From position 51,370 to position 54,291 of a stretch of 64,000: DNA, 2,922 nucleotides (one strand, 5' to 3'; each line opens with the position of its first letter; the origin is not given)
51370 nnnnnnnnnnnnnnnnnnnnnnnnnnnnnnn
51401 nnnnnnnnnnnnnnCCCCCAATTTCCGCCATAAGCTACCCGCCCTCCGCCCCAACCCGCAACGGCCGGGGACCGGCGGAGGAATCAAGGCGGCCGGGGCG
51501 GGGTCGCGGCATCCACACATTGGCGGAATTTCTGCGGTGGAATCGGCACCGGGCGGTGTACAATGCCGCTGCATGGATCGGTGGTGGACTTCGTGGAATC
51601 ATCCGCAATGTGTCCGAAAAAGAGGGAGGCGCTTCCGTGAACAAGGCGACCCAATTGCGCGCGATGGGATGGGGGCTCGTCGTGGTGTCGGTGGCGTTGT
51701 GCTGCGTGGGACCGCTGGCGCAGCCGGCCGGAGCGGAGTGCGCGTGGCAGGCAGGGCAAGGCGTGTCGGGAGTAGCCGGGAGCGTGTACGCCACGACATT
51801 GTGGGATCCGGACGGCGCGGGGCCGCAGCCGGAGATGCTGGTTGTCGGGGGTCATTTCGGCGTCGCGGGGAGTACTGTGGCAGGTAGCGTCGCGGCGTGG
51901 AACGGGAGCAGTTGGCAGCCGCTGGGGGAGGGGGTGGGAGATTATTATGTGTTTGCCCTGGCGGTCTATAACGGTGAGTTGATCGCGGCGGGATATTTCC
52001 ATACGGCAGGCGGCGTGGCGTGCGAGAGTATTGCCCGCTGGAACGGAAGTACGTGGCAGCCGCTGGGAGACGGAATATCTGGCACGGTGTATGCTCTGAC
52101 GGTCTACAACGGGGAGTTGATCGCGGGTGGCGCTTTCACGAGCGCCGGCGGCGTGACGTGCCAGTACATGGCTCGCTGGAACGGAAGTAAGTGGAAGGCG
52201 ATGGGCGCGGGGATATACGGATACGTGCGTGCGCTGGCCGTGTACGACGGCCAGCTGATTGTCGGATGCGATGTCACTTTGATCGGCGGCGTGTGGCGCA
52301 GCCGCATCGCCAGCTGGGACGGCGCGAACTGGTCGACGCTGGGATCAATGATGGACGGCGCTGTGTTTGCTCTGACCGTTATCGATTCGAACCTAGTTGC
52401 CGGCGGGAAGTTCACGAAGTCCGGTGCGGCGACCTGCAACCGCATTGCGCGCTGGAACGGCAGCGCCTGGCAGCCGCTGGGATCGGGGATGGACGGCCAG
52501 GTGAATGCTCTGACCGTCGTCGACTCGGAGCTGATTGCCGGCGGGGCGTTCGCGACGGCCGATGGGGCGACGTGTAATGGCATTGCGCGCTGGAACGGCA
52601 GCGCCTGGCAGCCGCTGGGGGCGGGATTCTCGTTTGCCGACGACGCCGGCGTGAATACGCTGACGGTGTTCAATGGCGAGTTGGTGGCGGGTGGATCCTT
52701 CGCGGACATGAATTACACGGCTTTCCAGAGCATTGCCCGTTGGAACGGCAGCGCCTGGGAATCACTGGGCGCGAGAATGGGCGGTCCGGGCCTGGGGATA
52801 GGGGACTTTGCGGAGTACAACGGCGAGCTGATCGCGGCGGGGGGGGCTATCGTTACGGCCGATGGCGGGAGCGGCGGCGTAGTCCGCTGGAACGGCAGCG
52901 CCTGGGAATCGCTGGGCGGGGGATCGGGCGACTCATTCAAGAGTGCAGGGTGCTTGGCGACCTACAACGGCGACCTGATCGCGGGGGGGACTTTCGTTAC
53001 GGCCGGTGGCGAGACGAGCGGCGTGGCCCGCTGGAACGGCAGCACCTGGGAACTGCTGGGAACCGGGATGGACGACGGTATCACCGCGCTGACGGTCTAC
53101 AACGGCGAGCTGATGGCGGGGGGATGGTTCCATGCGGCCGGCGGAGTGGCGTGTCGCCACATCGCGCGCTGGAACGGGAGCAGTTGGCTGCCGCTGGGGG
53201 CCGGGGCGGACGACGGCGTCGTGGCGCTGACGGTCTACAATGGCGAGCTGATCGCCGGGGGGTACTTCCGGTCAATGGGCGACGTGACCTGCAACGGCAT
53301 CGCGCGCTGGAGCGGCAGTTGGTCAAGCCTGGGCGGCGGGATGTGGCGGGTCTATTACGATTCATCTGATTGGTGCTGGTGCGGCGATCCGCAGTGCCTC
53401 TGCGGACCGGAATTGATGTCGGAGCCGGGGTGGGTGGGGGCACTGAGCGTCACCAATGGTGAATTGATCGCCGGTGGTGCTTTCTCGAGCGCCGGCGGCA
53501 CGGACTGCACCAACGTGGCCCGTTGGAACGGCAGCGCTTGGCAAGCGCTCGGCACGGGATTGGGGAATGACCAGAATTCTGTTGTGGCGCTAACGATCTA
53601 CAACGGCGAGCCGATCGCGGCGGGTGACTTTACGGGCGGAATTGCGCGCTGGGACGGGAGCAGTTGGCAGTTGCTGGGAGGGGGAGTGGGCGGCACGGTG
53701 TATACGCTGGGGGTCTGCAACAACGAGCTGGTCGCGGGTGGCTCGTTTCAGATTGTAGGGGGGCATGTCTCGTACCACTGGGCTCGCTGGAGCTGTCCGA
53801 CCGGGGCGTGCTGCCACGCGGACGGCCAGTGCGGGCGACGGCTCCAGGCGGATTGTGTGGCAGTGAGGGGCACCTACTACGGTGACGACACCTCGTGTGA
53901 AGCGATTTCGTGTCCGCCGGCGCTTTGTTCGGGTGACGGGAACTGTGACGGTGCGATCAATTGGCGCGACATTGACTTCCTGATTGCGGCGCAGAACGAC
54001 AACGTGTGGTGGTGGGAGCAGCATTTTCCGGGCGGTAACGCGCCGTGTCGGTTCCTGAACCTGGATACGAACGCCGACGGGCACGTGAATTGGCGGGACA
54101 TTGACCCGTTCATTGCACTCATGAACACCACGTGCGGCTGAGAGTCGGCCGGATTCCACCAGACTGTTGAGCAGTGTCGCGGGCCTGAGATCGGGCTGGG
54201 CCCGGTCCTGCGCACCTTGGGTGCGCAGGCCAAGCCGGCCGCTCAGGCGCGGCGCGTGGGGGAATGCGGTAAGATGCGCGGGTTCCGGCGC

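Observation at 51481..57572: ~3 kb tandem duplication carrying giant Kelch-like repeat genes, with boundary inside nnrE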

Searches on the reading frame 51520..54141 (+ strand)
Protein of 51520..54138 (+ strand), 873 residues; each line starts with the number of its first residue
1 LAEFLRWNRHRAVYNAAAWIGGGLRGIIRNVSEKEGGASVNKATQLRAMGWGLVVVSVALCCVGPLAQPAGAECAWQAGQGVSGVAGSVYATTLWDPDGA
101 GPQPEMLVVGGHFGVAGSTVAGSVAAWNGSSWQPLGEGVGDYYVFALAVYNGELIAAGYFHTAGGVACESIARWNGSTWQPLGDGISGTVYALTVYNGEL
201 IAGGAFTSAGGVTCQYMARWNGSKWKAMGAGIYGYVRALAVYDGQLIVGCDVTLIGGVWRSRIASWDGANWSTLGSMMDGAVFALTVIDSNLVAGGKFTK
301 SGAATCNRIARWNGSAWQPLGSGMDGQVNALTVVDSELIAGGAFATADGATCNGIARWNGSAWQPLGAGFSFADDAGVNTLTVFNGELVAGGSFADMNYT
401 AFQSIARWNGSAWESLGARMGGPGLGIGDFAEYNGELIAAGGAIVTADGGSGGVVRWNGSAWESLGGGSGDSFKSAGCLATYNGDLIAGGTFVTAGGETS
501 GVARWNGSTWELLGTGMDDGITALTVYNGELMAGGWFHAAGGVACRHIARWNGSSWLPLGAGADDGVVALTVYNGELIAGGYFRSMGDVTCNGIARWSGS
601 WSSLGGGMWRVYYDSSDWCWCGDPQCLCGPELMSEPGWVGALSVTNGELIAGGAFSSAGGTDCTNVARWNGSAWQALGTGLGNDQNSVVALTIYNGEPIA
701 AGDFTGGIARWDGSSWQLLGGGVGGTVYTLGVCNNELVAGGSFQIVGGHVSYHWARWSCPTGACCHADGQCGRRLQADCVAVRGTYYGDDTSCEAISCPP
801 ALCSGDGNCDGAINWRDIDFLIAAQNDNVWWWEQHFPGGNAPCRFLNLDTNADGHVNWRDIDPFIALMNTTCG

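Call 8: search_protein_families(library=pfam, proteins=[window:51637-54141:+], max_evalue=0.01)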
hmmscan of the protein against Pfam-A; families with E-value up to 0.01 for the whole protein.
window:51637-54141:+ (834 aa): 5 families
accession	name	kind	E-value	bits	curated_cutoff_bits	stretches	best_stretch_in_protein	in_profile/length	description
PF12768.13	Rax2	-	4.1e-20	72.7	28.8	3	250-379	35-164/254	Rax2 C-terminal beta propeller domain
PF17164.10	DUF5122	-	2.5e-14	53.7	27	0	607-629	3-25/36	Domain of unknown function (DUF5122) beta-propeller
PF19565.4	DUF6087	-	5.1e-14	52.8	27.1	0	311-331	41-61/99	Family of unknown function (DUF6087)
PF06507.19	ARF_AD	-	2.1e-05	24.8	27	0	461-480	46-65/84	Auxin response factor ancillary domain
PF00404.24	Dockerin_1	-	0.0044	17.6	22.9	1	766-822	2-49/57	Dockerin type I domain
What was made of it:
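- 51637..54141 (+): Copy 1 CDS (GTG start, 834 aa). It encodes a signal peptide, 14 blades of about 46 aa, a Cys-rich loop in blade 11, a 39-aa Cys-rich module and a dockerin-like C-terminus. Pfam DUF5122 53.7 bits and Rax2 72.7 bits (call 8).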

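Call 9: search_protein_families(library=ncbifam, proteins=[window:51637-54141:+], max_evalue=0.01)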
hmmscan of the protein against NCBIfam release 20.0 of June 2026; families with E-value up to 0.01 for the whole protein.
window:51637-54141:+ (834 aa): 0 families
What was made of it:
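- Closest known: Pfam PF17164. Different: No NCBIfam model matches either copy (call 9).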

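Call 11: find_encoding_contigs(protein=window:51637-54141:+, flank=10000, max_places=10)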
Protein window:51637-54141:+ (834 aa): no gene with exactly this product is on record in the collection.

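Call 52: predict_structure(alignment_id=A2)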
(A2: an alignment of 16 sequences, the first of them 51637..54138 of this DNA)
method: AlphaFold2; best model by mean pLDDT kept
length: 834 residues; sequences in the alignment: 16
mean_pLDDT: 78.3   pTM: 0.68
mean pLDDT of the five models: 78.3, 78.2, 76.9, 76.0, 75.8
residues with pLDDT >= 90: 318; 70-90: 311; 50-70: 91; < 50: 114
segments of 3 or more residues with pLDDT < 50: 1-29, 358-361, 380-384, 429-434, 575-593, 722-762, 798-802
pLDDT, mean of each block of 10 residues (from residue 1): 32 31 38 68 67 91 85 82 87 81 89 94 89 90 93 96 94 90 91 85 94 65 84 87 94 95 90 92 93 93 93 92 89 71 91 69 71 73 62 86 63 71 64 61 90 61 81 82 93 94 91 93 94 96 93 95 92 52 41 67 92 92 91 91 78 90 87 88 81 85 81 80 36 39 44 36 65 79 73 56 65 74 81 57
secondary structure, 60 per line:
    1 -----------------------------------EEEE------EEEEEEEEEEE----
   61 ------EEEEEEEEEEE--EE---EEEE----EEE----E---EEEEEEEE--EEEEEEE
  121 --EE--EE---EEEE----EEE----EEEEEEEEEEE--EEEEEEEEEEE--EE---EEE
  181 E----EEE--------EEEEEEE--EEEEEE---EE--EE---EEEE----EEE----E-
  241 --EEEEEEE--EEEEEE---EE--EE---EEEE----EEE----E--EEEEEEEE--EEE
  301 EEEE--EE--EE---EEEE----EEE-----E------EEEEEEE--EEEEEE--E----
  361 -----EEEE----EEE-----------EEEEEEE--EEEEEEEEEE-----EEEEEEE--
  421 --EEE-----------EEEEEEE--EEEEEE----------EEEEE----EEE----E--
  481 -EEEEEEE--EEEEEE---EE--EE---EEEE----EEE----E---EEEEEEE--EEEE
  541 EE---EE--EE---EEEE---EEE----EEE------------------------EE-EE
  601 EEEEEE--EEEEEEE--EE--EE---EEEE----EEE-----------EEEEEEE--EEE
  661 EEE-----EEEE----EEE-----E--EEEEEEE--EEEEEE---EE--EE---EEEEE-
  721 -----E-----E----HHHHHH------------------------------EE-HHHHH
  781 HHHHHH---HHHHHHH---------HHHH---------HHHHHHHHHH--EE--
elements in order (helices of 4 or more, strands of 3 or more residues): E36-39 E46-56 E67-77 E85-88 E93-95 E104-111 E114-120 E132-135 E140-142 E147-157 E160-170 E178-181 E186-188 E197-203 E206-211 E224-227 E232-234 E243-249 E252-257 E270-273 E278-280 E288-295 E298-304 E316-319 E324-326 E339-345 E348-353 E366-369 E374-376 E388-394 E397-406 E412-418 E423-425 E437-443 E446-451 E462-466 E471-473 E482-488 E491-496 E509-512 E517-519 E528-534 E537-542 E555-558 E562-564 E569-571 E599-606 E609-615 E627-630 E635-637 E649-655 E658-663 E669-672 E677-679 E688-694 E697-702 E715-719 H737-742 H776-786 H790-796 H806-809 H819-828
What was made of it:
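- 51637..54141 (+): AlphaFold2 model with pLDDT 78 (call 52).
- On DUF5122 beta-propeller (PF17164): The AlphaFold2 model has mean pLDDT 78 and pTM 0.68, with regular four-strand units (call 52).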

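Call 54: fold_search(model_id=the predicted structure, library=pdb)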
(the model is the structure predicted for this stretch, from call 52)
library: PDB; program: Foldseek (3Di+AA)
matches with E <= 10: 1043; with E <= 0.001: 707
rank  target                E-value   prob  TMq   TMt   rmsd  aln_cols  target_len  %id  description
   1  2ymu_A                4.1e-16  1.00  0.40  0.52   9.0       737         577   13  Structure of a highly repetitive propeller structure (released 2012-10-17)
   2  4a2m_B                4.4e-14  1.00  0.26  0.29  19.4       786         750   10  Structure of the periplasmic domain of the heparin and heparan sulphate sensing hybrid two component system BT4663 in  (released 2012-05-02)
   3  4a2l_D                1.0e-13  1.00  0.27  0.30  19.8       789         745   10  Structure of the periplasmic domain of the heparin and heparan sulphate sensing hybrid two component system BT4663 in  (released 2012-05-02)
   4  4a2m_D                1.6e-13  1.00  0.26  0.29  19.4       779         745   10  Structure of the periplasmic domain of the heparin and heparan sulphate sensing hybrid two component system BT4663 in  (released 2012-05-02)
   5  4a2m_A                1.8e-13  1.00  0.25  0.28  19.4       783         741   10  Structure of the periplasmic domain of the heparin and heparan sulphate sensing hybrid two component system BT4663 in  (released 2012-05-02)
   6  4a2l_E                2.5e-13  1.00  0.26  0.29  18.4       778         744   10  Structure of the periplasmic domain of the heparin and heparan sulphate sensing hybrid two component system BT4663 in  (released 2012-05-02)
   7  4a2l_F                2.7e-13  1.00  0.27  0.30  19.4       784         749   10  Structure of the periplasmic domain of the heparin and heparan sulphate sensing hybrid two component system BT4663 in  (released 2012-05-02)
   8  4a2l_B                3.7e-13  1.00  0.26  0.29  19.9       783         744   10  Structure of the periplasmic domain of the heparin and heparan sulphate sensing hybrid two component system BT4663 in  (released 2012-05-02)
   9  6zqd_UL               6.1e-13  1.00  0.43  0.45   9.2       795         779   13  Cryo-EM structure of the 90S pre-ribosome from Saccharomyces cerevisiae, state Post-A1 (released 2020-09-23)
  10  9n77_LT               8.1e-13  1.00  0.40  0.39  18.6       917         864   11  SSU processome maturation and disassembly, State K (released 2025-11-05)
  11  4a2m_C                1.1e-12  1.00  0.26  0.29  19.5       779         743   10  Structure of the periplasmic domain of the heparin and heparan sulphate sensing hybrid two component system BT4663 in  (released 2012-05-02)
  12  9g33_UL               1.5e-12  1.00  0.29  0.29  25.0       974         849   11  Stalled 90S - Utp23-Krr1-deltaC3 (released 2025-06-18)
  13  6zqe_UL               1.8e-12  1.00  0.43  0.45   9.1       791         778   13  Cryo-EM structure of the 90S pre-ribosome from Saccharomyces cerevisiae, state Dis-A (Poly-Ala) (released 2020-09-23)
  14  9n73_LT               1.8e-12  1.00  0.41  0.40  18.3       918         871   10  SSU processome maturation and disassembly, State G (released 2025-10-29)
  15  4a2l_C                1.8e-12  1.00  0.26  0.28  19.8       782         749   10  Structure of the periplasmic domain of the heparin and heparan sulphate sensing hybrid two component system BT4663 in  (released 2012-05-02)
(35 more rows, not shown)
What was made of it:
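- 51637..54141 (+): Foldseek finds propeller proteins, several of them tandem propellers (call 54).
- On DUF5122 beta-propeller (PF17164): Foldseek against the PDB puts 2ymu first (E 4e-16), then BT4663, WD40 tandem propellers, PorZ and GH74 (call 54).
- Closest known: Pfam PF17164. Same: The AlphaFold2 model is all-beta, and its best PDB match is 2ymu (calls 52, 54).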

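Call 63: list_cluster_members(proteins=[window:51520-54138:+, window:51556-54138:+, window:51610-54138:+, window:51637-54138:+, window:51664-54138:+, window:54871-57261:+, window:54898-57261:+, window:54925-57261:+, window:54331-54450:+, window:54217-54450:+])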
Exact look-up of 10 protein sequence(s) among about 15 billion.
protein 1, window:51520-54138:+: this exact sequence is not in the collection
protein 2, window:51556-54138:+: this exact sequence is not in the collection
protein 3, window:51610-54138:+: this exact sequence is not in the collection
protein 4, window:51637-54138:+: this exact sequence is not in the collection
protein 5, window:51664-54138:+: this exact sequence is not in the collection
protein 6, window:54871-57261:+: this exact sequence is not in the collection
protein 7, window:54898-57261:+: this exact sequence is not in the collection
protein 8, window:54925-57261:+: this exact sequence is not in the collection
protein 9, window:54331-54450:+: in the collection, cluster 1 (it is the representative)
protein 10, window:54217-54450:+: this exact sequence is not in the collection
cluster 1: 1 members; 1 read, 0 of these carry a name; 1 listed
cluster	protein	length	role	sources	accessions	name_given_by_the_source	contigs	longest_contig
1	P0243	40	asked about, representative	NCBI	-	-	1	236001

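Call 65: list_cluster_members(proteins=[window:51637-54138:+, window:54871-57261:+, window:51610-54138:+])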
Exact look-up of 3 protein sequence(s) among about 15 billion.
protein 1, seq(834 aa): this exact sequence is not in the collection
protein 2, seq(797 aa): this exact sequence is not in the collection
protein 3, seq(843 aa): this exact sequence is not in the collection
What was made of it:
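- Tried and rejected: Alternative starts, and Met-substituted GTG/TTG starts, were also absent (calls 63, 65).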

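Call 91: search_protein_representatives(protein=window:51637-54138:+)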
Query: 834 residues. Proteins with E-value up to 0.001 (for the whole library): 36031; up to 1e-10: 26411; up to 1e-30: 13497. The best 150 are listed.
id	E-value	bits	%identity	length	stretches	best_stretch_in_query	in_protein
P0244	0.0e+00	1233.0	44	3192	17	132-558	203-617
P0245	0.0e+00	1024.1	44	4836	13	144-378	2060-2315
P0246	3.5e-259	879.2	49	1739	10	29-289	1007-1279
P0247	1.1e-257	874.2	47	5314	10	107-417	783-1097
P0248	9.0e-249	844.8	52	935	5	105-382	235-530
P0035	5.8e-242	822.3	50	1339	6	107-331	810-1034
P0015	6.1e-233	792.4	62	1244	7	32-193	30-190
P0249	1.2e-227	774.8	42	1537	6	19-331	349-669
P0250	4.8e-215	733.2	48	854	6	151-378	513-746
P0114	1.8e-213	728.0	48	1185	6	67-331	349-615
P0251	8.5e-208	709.2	43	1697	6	68-569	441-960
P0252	9.4e-205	699.1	47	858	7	79-331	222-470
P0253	4.6e-198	677.0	36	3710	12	68-356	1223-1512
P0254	1.6e-197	675.1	53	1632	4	35-331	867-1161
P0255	5.6e-193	660.1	52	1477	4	82-320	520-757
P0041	1.0e-153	530.2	47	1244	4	105-331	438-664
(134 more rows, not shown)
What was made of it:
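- Closest known: Pfam PF17164. Same: The family is very large: 36,031 cluster representatives reach E <= 0.001 (call 91).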

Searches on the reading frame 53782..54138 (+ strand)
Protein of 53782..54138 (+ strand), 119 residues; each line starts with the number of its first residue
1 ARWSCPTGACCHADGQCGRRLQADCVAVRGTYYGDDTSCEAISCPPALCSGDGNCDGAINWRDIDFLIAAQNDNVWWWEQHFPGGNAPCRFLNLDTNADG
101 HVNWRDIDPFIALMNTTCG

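Call 75: search_solved_structures(query=window:53782-54138:+, max_evalue=1, show_alignments=2)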
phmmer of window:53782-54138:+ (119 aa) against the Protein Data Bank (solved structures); distinct sequences matched with E-value up to 1: 4.
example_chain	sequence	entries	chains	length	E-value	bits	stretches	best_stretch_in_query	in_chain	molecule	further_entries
2lba_A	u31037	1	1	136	0.02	18.1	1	69-100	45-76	BABP protein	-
6kg9_A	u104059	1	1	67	0.17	15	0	51-112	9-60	And cellulose-binding endoglucanase family 9 CelL ortholog dockerin domain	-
4iio_A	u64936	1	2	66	0.26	14.4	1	45-91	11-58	Intersectin-2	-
1j3t_A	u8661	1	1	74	0.32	14.2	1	46-93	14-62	Intersectin 2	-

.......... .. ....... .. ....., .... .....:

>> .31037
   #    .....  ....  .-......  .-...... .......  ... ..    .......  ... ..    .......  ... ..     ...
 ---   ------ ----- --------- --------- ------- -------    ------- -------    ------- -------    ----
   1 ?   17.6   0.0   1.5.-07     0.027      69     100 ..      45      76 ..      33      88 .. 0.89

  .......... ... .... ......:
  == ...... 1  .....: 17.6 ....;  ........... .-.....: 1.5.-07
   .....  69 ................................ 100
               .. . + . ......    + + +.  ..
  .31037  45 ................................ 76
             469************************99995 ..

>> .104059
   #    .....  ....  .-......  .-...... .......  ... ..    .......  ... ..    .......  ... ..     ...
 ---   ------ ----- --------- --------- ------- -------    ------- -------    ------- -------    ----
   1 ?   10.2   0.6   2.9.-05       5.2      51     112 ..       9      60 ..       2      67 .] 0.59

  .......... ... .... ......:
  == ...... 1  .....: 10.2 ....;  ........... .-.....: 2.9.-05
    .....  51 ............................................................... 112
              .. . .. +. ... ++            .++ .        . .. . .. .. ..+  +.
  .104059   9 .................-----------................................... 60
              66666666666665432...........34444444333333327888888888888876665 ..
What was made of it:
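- On Dockerin type I domain (PF00404): The match to dockerin 6kg9 in the PDB is weak, at E 0.17 (call 75).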

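Call 76: search_protein_families(library=pfam, proteins=[window:53782-54138:+], max_evalue=1)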
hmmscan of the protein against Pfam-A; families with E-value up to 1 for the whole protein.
window:53782-54138:+ (119 aa): 3 families
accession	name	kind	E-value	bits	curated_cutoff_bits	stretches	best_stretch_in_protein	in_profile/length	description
PF00404.24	Dockerin_1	-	0.00022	21.8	22.9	1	51-108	2-50/57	Dockerin type I domain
PF00187.25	Chitin_bind_1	-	0.12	13.1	27.8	1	4-19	10-25/38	Chitin recognition protein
PF13499.12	EF-hand_7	-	0.17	12.7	30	0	52-106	12-61/67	EF-hand domain pair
